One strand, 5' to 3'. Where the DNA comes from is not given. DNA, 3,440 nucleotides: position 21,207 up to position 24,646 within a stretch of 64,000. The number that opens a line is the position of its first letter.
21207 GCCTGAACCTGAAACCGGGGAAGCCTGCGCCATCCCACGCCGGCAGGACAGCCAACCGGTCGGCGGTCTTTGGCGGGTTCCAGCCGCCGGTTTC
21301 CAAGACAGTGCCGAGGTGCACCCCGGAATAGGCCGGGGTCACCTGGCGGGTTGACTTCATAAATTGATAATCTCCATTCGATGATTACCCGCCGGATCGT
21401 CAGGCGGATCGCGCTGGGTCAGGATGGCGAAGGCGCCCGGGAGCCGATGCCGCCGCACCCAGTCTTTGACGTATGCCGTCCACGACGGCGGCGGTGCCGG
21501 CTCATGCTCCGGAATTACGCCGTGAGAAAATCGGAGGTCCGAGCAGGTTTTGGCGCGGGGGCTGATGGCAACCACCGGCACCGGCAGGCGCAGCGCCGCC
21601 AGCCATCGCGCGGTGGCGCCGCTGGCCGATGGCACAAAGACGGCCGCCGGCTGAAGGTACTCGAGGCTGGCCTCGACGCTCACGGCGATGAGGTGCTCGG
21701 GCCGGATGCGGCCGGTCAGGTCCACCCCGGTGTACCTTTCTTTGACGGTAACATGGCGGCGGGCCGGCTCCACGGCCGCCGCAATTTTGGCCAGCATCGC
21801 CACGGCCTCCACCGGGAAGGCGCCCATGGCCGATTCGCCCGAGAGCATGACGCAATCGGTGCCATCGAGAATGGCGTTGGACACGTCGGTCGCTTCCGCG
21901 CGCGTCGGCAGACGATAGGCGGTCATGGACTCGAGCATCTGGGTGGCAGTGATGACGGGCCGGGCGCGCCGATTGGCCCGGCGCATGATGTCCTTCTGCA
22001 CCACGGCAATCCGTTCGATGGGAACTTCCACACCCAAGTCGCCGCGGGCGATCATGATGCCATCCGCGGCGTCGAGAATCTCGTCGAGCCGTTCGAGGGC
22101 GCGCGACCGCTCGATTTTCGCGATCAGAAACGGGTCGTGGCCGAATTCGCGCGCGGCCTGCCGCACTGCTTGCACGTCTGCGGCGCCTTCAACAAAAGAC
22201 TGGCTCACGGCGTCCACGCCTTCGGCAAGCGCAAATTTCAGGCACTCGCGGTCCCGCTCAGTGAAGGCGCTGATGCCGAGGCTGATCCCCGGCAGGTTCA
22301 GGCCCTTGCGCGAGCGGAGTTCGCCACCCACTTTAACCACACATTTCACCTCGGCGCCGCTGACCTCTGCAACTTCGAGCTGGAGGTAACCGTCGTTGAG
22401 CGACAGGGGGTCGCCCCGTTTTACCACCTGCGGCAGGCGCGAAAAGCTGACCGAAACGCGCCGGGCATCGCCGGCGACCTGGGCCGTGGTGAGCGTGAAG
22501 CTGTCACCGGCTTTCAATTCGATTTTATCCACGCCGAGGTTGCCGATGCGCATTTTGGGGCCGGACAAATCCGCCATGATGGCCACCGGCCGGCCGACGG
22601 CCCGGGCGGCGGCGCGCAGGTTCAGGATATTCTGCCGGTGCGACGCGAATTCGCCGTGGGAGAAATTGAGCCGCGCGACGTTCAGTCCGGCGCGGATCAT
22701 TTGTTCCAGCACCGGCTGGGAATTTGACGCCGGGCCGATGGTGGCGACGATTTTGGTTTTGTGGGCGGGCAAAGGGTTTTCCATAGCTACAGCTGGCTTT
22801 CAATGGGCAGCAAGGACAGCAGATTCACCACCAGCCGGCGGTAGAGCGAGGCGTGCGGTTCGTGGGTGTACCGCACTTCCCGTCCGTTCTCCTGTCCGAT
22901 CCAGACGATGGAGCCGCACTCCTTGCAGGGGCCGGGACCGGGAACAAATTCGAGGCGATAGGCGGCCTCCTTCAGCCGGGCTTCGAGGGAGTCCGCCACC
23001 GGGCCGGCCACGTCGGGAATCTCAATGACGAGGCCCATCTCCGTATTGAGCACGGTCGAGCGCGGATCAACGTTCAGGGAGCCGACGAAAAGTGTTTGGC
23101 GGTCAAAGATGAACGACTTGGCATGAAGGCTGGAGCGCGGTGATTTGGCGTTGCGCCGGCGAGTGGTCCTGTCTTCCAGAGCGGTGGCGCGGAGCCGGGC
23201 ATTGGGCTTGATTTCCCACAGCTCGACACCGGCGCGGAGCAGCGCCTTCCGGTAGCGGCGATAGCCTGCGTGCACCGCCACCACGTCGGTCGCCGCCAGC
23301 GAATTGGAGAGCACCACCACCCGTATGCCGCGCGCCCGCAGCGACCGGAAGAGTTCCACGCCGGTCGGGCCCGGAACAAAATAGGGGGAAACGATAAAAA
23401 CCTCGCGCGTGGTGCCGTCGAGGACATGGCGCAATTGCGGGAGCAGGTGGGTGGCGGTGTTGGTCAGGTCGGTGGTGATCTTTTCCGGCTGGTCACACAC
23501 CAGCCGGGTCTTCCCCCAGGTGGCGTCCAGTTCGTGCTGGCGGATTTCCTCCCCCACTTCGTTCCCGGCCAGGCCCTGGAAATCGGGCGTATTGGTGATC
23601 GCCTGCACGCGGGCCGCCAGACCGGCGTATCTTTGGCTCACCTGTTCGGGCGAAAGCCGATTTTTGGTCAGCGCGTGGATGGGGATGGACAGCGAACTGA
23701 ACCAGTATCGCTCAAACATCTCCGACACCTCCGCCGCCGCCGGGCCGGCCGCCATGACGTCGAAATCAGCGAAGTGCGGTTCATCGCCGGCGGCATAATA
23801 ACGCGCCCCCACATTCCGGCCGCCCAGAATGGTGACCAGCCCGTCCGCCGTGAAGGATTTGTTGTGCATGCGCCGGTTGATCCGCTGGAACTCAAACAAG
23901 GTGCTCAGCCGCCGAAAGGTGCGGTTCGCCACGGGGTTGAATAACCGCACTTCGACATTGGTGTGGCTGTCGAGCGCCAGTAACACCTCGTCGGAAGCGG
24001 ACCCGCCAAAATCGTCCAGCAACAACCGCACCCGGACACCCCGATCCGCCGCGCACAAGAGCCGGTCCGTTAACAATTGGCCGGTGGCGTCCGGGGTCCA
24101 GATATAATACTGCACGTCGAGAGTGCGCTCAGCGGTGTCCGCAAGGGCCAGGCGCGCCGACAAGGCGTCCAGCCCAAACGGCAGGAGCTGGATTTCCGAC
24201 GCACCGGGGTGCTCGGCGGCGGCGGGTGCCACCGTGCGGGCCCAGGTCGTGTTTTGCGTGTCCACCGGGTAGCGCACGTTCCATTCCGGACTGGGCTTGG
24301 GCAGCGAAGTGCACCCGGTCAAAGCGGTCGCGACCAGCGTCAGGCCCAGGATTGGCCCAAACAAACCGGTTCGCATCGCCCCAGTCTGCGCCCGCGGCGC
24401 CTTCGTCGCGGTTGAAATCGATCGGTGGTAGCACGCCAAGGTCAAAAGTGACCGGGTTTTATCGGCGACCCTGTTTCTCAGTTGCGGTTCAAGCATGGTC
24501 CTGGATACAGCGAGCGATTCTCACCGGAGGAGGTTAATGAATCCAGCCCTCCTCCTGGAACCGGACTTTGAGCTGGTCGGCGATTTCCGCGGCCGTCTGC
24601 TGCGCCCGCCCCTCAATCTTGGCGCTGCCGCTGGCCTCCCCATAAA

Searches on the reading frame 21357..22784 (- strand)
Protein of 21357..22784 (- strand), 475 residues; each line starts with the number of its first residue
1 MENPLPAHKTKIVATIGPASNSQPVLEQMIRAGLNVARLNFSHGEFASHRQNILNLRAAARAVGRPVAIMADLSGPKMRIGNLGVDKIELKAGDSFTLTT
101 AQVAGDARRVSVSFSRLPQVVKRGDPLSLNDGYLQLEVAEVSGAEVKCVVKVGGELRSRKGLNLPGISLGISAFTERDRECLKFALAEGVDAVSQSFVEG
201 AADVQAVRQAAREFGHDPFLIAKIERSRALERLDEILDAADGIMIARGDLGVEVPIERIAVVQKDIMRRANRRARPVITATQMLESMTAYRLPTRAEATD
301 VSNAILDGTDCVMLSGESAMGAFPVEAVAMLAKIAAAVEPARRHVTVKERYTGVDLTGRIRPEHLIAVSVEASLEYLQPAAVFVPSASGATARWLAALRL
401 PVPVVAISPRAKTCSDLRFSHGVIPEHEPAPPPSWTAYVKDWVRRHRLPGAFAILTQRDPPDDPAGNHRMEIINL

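Call 52: search_protein_families(library=pfam, proteins=[window:21357-22784:-], max_evalue=0.00001)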
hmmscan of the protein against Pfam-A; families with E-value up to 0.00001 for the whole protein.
window:21357-22784:- (475 aa): 2 families
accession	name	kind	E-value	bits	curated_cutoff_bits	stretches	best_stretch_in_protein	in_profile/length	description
PF00224.27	PK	-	7.1e-112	374.2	30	1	8-328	2-328/328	Pyruvate kinase, barrel domain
PF02887.21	PK_C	-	5.5e-10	39.8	28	1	366-427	3-64/114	Pyruvate kinase, alpha/beta domain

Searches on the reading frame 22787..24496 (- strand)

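Call 52: search_protein_families(library=pfam, proteins=[window:22787-24496:-], max_evalue=0.00001)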
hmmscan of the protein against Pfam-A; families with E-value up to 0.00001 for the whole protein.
window:22787-24496:- (569 aa): 1 family
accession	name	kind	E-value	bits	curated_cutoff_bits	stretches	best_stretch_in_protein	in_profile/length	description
PF13091.12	PLDc_2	-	1.5e-29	102.9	27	2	356-504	2-128/132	PLD-like domain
